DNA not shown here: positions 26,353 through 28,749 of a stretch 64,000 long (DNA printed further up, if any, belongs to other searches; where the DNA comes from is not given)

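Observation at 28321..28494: Perfect 87-bp in-frame tandem duplication inside the DDX42 C-terminal tail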

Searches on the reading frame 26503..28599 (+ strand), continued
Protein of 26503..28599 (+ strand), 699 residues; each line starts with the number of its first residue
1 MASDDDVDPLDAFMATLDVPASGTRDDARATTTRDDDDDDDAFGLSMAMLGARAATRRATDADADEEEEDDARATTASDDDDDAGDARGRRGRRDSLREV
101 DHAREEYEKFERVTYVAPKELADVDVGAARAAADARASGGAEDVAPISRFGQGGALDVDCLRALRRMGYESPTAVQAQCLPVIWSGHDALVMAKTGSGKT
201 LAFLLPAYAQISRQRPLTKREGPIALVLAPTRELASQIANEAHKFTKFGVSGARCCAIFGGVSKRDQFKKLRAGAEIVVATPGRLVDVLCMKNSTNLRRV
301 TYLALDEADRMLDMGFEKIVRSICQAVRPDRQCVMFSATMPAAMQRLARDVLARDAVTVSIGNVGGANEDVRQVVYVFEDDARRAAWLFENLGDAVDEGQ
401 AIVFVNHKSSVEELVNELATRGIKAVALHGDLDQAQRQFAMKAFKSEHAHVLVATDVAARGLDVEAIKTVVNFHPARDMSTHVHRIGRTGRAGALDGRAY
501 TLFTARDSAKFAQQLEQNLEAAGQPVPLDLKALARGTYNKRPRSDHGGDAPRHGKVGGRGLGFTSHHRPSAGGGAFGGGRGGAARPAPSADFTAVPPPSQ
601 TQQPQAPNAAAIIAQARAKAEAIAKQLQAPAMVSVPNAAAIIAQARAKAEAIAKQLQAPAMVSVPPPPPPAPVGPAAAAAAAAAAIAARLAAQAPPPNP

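Call 11: list_cluster_members(proteins=[window:26503-28599:+, P0001, P0002, P0003, P0004, P0008, P0009, P0016, P0017])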
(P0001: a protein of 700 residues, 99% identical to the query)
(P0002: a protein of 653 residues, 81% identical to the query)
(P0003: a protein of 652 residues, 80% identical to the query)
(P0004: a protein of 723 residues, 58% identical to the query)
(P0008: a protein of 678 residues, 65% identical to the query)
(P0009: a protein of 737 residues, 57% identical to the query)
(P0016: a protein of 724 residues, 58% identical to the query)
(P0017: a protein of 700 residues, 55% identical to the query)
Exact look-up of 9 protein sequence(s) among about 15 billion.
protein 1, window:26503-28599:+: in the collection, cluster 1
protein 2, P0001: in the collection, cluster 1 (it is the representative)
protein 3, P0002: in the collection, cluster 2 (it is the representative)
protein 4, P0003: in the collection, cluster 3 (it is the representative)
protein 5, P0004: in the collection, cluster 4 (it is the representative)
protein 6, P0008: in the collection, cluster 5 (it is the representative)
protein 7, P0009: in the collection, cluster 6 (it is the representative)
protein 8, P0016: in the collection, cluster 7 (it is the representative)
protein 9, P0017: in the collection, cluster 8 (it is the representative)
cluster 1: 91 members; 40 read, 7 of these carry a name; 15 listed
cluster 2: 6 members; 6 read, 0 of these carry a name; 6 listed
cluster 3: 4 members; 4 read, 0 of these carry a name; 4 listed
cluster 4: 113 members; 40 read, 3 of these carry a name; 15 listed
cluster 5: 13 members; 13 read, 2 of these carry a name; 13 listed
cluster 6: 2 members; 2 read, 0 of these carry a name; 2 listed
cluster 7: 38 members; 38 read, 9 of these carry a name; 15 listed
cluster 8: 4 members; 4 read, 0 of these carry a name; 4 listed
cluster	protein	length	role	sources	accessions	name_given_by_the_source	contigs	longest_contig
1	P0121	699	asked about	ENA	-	-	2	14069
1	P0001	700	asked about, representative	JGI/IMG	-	-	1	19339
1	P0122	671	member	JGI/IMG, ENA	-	ATP-dependent RNA helicase DDX42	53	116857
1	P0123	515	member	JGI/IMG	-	ATP-dependent RNA helicase DDX42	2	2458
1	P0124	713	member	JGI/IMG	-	ATP-dependent RNA helicase DDX42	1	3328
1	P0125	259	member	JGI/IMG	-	superfamily II DNA/RNA helicase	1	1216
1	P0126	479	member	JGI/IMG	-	ATP-dependent RNA helicase DDX42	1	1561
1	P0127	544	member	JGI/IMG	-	ATP-dependent RNA helicase DDX42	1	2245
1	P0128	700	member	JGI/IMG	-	ATP-dependent RNA helicase DDX42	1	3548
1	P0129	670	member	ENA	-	-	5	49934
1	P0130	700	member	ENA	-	-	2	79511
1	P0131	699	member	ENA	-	-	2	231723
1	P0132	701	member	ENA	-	-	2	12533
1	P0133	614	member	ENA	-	-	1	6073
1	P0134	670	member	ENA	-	-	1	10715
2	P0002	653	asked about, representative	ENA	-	-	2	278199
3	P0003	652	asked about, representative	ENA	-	-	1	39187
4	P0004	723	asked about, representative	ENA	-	-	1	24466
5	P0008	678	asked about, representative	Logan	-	-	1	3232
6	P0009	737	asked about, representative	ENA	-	-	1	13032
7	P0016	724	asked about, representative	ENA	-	-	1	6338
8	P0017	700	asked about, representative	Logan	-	-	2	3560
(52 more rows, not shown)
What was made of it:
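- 26503..28602 (+): Intronless CDS (699 aa plus stop) of the DDX42/RH24-type DEAD-box helicase that contains the repeat. The exact protein is in the public collection as P0121 (call 11).
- On DDX42/RH24 subfamily of DEAD-box helicases: JGI names cluster members DDX42 (call 11).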

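Call 12: find_encoding_contigs(protein=P0001, flank=5000, max_places=10)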
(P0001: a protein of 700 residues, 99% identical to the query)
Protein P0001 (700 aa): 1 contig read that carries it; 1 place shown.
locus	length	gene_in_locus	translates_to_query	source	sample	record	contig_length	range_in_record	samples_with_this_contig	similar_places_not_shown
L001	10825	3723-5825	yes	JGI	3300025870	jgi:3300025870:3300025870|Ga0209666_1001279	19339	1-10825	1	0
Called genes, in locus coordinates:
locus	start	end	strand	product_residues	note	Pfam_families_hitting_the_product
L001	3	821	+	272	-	?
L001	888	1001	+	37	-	-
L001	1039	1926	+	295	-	PF04157:EAP30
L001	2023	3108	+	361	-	-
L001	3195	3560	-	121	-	PF03874:RNA_pol_Rpb4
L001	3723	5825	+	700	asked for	PF00270:DEAD, PF04851:ResIII (weak), PF00271:Helicase_C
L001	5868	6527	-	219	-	-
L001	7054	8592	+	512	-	-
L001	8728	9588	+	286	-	PF01135:PCMT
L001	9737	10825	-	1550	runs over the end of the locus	PF12254:DNA_pol_alpha_N, PF03104:DNA_pol_B_exo1, PF00136:DNA_pol_B, PF08996:zf-DNA_Pol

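Call 13: find_encoding_contigs(protein=P0002, flank=5000, max_places=6)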
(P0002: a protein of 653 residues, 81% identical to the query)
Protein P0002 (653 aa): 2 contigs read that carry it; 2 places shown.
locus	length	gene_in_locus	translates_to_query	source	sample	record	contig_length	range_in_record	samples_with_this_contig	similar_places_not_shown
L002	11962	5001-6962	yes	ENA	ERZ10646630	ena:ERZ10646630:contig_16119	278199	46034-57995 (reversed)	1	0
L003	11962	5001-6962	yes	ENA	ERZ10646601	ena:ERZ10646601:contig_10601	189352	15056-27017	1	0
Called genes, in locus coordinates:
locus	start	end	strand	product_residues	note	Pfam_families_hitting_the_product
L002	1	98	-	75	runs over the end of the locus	-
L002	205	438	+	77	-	-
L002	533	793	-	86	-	-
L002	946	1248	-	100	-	PF02320:UCR_hinge (weak)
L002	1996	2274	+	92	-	PF06212:GRIM-19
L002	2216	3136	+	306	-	PF04157:EAP30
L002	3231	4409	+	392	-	-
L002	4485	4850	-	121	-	PF03874:RNA_pol_Rpb4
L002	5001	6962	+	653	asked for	PF00270:DEAD, PF04851:ResIII (weak), PF00271:Helicase_C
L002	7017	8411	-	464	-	-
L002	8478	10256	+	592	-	-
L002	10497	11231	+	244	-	PF01135:PCMT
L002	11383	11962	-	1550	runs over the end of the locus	PF12254:DNA_pol_alpha_N, PF03104:DNA_pol_B_exo1, PF00136:DNA_pol_B, PF08996:zf-DNA_Pol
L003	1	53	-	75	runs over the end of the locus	-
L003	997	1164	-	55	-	-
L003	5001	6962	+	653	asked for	PF00270:DEAD, PF04851:ResIII (weak), PF00271:Helicase_C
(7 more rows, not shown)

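Call 16: find_encoding_contigs(protein=P0122, flank=3000, max_places=10)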
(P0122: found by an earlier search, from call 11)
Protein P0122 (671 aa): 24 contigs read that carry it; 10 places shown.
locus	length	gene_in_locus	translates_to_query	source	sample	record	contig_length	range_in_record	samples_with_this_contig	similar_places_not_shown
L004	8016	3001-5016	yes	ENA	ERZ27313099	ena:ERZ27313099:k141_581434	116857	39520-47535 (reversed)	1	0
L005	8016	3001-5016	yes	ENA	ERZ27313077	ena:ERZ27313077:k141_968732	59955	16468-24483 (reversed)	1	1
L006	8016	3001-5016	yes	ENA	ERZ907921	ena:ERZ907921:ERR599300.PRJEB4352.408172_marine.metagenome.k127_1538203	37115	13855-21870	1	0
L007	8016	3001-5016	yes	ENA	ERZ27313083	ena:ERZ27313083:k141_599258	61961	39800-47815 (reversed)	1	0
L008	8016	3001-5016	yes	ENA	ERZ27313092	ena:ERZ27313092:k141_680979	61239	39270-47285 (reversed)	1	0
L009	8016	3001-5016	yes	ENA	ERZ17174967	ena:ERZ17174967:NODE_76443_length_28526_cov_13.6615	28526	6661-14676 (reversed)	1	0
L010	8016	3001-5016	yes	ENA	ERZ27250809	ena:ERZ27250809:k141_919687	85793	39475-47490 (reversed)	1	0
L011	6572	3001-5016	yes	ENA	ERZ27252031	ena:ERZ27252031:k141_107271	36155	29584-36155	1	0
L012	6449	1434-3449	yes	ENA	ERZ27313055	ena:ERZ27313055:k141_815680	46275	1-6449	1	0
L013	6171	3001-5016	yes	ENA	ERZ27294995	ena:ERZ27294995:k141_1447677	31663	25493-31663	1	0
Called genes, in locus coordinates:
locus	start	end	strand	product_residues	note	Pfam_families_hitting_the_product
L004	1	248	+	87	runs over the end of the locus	PF06212:GRIM-19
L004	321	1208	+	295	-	PF04157:EAP30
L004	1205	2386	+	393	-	-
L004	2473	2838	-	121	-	PF03874:RNA_pol_Rpb4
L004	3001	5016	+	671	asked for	PF00270:DEAD, PF04851:ResIII (weak), PF00271:Helicase_C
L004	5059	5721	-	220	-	-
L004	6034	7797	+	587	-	-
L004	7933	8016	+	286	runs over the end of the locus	PF01135:PCMT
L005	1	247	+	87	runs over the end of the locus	PF06212:GRIM-19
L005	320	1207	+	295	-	PF04157:EAP30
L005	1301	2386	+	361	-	-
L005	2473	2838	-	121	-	PF03874:RNA_pol_Rpb4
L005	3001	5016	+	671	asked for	PF00270:DEAD, PF04851:ResIII (weak), PF00271:Helicase_C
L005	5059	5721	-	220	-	-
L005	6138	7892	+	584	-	-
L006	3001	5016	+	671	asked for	PF00270:DEAD, PF04851:ResIII (weak), PF00271:Helicase_C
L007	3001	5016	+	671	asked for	PF00270:DEAD, PF04851:ResIII (weak), PF00271:Helicase_C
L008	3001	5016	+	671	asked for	PF00270:DEAD, PF04851:ResIII (weak), PF00271:Helicase_C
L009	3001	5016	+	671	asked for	PF00270:DEAD, PF04851:ResIII (weak), PF00271:Helicase_C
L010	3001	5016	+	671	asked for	PF00270:DEAD, PF04851:ResIII (weak), PF00271:Helicase_C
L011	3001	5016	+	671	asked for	PF00270:DEAD, PF04851:ResIII (weak), PF00271:Helicase_C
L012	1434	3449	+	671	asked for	PF00270:DEAD, PF04851:ResIII (weak), PF00271:Helicase_C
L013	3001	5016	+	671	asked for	PF00270:DEAD, PF04851:ResIII (weak), PF00271:Helicase_C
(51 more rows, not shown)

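Call 17: find_encoding_contigs(protein=P0121, flank=3000, max_places=6)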
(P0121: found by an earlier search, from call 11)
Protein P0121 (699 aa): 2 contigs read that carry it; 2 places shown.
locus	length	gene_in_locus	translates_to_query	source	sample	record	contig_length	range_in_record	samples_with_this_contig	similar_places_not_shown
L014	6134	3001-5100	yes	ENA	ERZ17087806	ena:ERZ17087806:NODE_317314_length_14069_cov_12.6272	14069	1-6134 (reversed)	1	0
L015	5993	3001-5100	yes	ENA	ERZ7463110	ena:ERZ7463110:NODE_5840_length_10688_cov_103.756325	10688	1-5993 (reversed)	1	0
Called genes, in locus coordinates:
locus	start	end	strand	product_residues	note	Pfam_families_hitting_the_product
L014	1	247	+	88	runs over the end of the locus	PF06212:GRIM-19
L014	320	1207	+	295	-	PF04157:EAP30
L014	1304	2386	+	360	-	-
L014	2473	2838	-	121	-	PF03874:RNA_pol_Rpb4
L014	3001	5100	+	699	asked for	PF00270:DEAD, PF04851:ResIII (weak), PF00271:Helicase_C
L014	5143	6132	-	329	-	?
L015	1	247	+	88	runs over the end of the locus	PF06212:GRIM-19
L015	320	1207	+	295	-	PF04157:EAP30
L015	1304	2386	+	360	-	-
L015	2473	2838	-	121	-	PF03874:RNA_pol_Rpb4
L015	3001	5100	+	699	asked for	PF00270:DEAD, PF04851:ResIII (weak), PF00271:Helicase_C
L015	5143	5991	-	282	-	?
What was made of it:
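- The contigs with exactly the window's protein (L014, L015) are SPAdes contigs, whose k-mers are usually shorter than 87 (call 17).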

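Call 18: find_encoding_contigs(protein=P0131, flank=3000, max_places=6)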
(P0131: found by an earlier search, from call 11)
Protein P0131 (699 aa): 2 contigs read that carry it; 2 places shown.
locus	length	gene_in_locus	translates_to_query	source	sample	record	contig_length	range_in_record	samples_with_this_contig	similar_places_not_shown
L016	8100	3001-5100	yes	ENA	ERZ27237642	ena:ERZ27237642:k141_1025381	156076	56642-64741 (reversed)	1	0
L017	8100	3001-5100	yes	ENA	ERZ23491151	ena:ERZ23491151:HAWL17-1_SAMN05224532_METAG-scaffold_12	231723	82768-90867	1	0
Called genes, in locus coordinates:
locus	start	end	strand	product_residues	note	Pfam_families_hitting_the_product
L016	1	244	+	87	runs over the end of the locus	PF06212:GRIM-19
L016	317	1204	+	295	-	PF04157:EAP30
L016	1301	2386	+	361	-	-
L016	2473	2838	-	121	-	PF03874:RNA_pol_Rpb4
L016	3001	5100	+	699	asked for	PF00270:DEAD, PF04851:ResIII (weak), PF00271:Helicase_C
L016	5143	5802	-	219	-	-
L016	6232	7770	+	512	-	-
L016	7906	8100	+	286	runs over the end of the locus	PF01135:PCMT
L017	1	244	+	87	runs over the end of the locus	PF06212:GRIM-19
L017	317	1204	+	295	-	PF04157:EAP30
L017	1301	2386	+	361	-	-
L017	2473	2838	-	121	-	PF03874:RNA_pol_Rpb4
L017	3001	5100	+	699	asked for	PF00270:DEAD, PF04851:ResIII (weak), PF00271:Helicase_C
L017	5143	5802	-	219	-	-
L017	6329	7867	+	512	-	-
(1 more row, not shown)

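Call 19: find_encoding_contigs(protein=P0130, flank=3000, max_places=6)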
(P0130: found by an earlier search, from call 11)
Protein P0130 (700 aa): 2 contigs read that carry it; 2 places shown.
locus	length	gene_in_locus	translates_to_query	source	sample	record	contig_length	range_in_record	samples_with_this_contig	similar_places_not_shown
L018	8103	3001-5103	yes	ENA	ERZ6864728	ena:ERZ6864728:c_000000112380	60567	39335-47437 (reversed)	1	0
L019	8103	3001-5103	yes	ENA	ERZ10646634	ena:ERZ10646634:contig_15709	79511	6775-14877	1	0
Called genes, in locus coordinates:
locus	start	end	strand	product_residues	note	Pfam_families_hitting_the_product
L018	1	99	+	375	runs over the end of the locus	-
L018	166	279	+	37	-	-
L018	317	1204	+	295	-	PF04157:EAP30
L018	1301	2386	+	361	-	-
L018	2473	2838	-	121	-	PF03874:RNA_pol_Rpb4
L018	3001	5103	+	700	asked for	PF00270:DEAD, PF04851:ResIII (weak), PF00271:Helicase_C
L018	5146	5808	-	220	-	-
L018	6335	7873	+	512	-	-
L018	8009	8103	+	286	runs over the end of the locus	PF01135:PCMT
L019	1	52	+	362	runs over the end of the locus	-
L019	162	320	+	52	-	-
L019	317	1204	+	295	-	PF04157:EAP30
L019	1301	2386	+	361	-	-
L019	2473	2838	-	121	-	PF03874:RNA_pol_Rpb4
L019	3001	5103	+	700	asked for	PF00270:DEAD, PF04851:ResIII (weak), PF00271:Helicase_C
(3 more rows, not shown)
